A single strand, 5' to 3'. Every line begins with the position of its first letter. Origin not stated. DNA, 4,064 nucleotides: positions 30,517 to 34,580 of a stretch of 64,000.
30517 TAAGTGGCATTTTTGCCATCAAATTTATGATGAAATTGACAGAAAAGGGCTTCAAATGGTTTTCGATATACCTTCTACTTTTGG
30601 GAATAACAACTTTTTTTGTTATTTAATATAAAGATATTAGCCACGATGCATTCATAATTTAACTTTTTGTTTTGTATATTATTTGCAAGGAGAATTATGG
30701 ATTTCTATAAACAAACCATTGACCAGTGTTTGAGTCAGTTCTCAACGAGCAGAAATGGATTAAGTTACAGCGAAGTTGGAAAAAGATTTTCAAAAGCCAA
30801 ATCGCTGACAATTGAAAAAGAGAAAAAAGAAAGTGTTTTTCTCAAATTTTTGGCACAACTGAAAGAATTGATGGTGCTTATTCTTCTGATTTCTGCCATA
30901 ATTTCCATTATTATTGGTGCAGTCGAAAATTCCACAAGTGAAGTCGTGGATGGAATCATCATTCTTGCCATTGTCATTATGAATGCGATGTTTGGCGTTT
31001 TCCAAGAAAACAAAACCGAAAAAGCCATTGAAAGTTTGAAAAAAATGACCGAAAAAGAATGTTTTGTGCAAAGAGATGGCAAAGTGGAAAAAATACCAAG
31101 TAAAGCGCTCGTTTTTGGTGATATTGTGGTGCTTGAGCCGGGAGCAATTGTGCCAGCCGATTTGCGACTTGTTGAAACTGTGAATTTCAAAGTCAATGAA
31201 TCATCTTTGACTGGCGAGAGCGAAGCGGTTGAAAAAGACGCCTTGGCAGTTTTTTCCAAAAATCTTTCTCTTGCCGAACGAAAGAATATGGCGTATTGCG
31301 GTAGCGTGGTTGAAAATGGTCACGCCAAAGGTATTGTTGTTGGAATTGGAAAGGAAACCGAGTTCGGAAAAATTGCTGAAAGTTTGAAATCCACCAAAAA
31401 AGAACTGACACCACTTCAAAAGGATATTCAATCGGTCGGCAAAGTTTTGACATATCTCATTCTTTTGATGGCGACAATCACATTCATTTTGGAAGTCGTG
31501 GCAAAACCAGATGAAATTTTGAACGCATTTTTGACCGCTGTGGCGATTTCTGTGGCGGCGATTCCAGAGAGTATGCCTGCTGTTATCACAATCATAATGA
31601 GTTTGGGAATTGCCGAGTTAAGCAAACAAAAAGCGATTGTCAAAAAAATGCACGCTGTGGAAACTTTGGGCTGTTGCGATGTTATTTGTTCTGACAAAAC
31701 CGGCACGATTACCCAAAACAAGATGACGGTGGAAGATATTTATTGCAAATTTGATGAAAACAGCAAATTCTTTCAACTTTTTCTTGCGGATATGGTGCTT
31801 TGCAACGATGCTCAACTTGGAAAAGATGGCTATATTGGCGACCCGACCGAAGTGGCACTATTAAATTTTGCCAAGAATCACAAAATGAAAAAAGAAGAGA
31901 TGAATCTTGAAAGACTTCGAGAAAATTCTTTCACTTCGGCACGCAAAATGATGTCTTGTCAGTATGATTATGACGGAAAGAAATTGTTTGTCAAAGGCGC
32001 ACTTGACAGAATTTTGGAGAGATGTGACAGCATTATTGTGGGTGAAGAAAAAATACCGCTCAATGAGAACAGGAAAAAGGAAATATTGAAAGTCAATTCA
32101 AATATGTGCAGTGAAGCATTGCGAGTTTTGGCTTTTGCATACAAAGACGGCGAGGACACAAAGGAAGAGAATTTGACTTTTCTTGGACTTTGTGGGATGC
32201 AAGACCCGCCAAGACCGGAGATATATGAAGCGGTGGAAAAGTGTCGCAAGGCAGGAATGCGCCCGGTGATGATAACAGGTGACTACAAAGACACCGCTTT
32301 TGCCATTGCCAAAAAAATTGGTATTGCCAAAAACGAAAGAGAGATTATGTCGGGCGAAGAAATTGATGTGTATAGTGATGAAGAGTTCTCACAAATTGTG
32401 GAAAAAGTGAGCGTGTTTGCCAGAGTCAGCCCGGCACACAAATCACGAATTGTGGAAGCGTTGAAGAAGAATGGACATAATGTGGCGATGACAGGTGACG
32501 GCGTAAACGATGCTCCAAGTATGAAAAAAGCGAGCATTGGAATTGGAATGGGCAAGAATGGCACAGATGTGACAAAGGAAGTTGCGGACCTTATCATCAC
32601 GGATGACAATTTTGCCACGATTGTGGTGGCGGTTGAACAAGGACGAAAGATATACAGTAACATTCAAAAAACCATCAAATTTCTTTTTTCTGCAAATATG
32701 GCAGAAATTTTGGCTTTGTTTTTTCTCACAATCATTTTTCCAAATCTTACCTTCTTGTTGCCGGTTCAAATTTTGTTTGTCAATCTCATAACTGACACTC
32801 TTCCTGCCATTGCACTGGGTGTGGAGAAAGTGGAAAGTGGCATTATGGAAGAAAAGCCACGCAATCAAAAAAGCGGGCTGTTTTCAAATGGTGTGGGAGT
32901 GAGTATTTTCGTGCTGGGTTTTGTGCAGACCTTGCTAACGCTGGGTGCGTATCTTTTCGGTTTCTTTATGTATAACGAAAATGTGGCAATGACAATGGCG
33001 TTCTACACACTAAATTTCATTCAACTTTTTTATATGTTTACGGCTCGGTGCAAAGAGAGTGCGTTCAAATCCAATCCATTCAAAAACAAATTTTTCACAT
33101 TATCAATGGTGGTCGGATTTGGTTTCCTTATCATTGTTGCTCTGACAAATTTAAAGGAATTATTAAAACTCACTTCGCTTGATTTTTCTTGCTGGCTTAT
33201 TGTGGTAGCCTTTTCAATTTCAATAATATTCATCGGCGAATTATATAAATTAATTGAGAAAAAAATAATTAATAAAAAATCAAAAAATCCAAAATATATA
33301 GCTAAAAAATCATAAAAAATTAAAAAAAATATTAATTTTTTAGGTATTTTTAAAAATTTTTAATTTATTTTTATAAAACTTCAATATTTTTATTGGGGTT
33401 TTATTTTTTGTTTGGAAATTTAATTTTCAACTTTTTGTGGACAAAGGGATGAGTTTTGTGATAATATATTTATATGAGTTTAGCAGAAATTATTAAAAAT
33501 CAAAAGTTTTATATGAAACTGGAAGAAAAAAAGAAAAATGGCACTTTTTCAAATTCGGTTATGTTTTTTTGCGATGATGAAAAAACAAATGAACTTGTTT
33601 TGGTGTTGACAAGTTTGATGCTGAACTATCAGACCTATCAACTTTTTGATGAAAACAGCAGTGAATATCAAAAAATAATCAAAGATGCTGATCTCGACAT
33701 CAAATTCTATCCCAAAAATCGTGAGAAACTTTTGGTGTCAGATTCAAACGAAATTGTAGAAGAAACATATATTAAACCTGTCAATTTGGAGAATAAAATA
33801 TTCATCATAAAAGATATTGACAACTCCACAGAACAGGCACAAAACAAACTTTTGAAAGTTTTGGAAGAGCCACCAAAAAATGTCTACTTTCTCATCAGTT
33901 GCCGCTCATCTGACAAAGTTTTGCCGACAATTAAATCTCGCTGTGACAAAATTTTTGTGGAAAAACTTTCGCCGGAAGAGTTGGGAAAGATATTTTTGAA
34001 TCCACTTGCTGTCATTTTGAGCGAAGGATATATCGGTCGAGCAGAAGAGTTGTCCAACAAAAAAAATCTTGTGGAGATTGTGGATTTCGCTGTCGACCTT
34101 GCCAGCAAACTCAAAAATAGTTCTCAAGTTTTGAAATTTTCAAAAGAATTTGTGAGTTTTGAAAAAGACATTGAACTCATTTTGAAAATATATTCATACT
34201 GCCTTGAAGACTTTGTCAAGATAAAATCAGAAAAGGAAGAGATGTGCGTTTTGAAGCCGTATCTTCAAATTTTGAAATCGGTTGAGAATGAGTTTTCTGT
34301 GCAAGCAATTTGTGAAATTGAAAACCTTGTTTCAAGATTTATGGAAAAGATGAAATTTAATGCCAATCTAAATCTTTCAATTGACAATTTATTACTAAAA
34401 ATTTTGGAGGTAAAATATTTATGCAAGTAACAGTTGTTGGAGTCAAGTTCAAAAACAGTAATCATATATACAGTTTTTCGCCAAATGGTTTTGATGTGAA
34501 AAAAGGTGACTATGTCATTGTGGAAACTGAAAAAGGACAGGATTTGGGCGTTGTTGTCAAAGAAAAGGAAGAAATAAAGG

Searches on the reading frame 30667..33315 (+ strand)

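Call 8: search_protein_families(library=ncbifam, proteins=[window:30667-33315:+], max_evalue=0.001)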
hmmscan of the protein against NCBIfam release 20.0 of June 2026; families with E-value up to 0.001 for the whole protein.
window:30667-33315:+ (882 aa): 24 families
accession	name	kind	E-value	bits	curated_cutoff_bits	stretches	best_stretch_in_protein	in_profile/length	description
TIGR01522.1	ATPase-IIA2_Ca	equivalog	1.2e-197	658.5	798.3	1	16-866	7-852/854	calcium-transporting P-type ATPase, PMR1-type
TIGR01116.1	ATPase-IIA1_Ca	equivalog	1.2e-183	612.4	703.4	1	62-863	2-797/799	calcium-translocating P-type ATPase, SERCA-type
TIGR01517.1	ATPase-IIB_Ca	equivalog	2e-148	496.1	507.05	1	28-863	52-879/882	calcium-translocating P-type ATPase, PMCA-type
TIGR01523.1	ATPase-IID_K-Na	equivalog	4.6e-148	494.6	645.05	3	364-766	425-858/997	potassium/sodium efflux P-type ATPase, fungal-type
TIGR01106.1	ATPase-IIC_X-K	subfamily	8.2e-129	431.1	946.1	2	11-560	15-614/997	Na,H/K antiporter P-type ATPase subunit alpha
TIGR01647.1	ATPase-IIIA_H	equivalog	6.5e-128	428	615.5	1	31-812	1-742/755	plasma-membrane proton-efflux P-type ATPase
TIGR01524.1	ATPase-IIIB_Mg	equivalog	4.1e-120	402.1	610.75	1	19-850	21-848/867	magnesium-translocating P-type ATPase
NF011702.0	PRK15122.1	subfamily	1.2e-110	370.9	975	1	12-862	30-897/907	magnesium-translocating P-type ATPase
TIGR01494.1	ATPase_P-type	subfamily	4.4e-95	318.9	62.3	3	99-361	2-235/478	HAD-IC family P-type ATPase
TIGR01525.1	ATPase-IB_hvy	subfamily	2.9e-74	250.9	346.25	2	71-554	3-427/560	heavy metal translocating P-type ATPase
TIGR01657.1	P-ATPase-V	hypoth_equivalog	1.2e-62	211.8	618.25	2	100-562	197-706/1055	ATP13A2 family polyamine export P-type ATPase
TIGR01512.1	ATPase-IB2_Cd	subfamily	4.3e-51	174.1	313.5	3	89-359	14-256/494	cadmium family heavy metal-translocating P-type ATPase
TIGR01511.1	ATPase-IB1_Cu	subfamily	1.1e-45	156.5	397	3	97-360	47-284/542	copper-translocating P-type ATPase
NF008262.1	PRK11033.1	equivalog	1.5e-39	136.1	1005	3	585-672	602-687/731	zinc/cadmium/mercury/lead-transporting ATPase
TIGR01497.1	kdpB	equivalog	6.9e-35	120.3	527.9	2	70-567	35-499/675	potassium-transporting ATPase subunit KdpB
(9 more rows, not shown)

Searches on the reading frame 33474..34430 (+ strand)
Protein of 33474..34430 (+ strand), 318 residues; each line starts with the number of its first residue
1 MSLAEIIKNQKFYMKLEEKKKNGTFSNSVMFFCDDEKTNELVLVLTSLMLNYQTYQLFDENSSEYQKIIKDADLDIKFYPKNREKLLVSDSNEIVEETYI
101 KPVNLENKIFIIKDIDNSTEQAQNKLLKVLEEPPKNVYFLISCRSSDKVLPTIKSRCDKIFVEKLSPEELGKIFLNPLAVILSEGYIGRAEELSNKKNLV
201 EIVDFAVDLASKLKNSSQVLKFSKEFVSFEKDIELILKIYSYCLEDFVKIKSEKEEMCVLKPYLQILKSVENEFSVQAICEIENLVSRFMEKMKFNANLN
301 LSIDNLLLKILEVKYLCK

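Call 8: search_protein_families(library=ncbifam, proteins=[window:33474-34430:+], max_evalue=0.001)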
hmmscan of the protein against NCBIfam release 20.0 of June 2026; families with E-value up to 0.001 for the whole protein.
window:33474-34430:+ (318 aa): 59 families (the best 25 are shown)
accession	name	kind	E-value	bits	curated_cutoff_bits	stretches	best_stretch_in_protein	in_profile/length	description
NF004047.0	PRK05564.1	equivalog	1.9e-32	112.5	282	1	1-313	1-313/313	DNA polymerase III subunit delta'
TIGR00678.1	holB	equivalog_domain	2.6e-24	85.9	180.6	1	22-174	10-164/188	DNA polymerase III subunit delta'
NF005926.0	PRK07940.1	equivalog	6.8e-20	71.7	300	1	64-228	73-246/394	DNA polymerase III subunit delta'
NF006296.0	PRK08485.1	equivalog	4.8e-18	65.8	140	1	75-159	28-107/206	DNA polymerase III subunit delta'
NF005972.1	PRK08058.1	equivalog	5.4e-18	65.2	340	1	98-311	101-327/328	DNA polymerase III subunit delta'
TIGR02397.1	dnaX_nterm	equivalog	1.5e-17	63.9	250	1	88-171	99-182/355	DNA polymerase III subunit gamma/tau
NF005515.0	PRK07132.1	equivalog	2.1e-17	63.6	204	1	19-313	13-299/301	DNA polymerase III subunit delta'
NF005677.0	PRK07471.1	equivalog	3.9e-17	62.4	252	1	83-175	118-210/366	DNA polymerase III subunit delta'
NF005638.0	PRK07399.1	subfamily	2.1e-16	59.9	230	1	85-179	106-199/317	DNA polymerase III subunit delta'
NF006430.0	PRK08699.1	equivalog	4.7e-15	55.4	481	1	89-169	96-176/325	DNA polymerase III subunit delta'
NF006586.0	PRK09112.1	equivalog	6.5e-15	55.1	308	1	107-174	142-209/351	DNA polymerase III subunit delta'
NF004962.0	PRK06305.1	equivalog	6.8e-14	51.9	559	1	90-169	105-184/465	DNA polymerase III subunits gamma and tau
NF005171.0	PRK06645.1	equivalog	1.2e-13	50.4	614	1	87-175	111-199/509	DNA polymerase III subunits gamma and tau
NF005941.0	PRK07993.1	equivalog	1.5e-13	51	477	1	81-164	83-166/334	DNA polymerase III subunit delta'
NF005362.0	PRK06871.1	equivalog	1.5e-13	50.6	456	1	106-163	108-165/327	DNA polymerase III subunit delta'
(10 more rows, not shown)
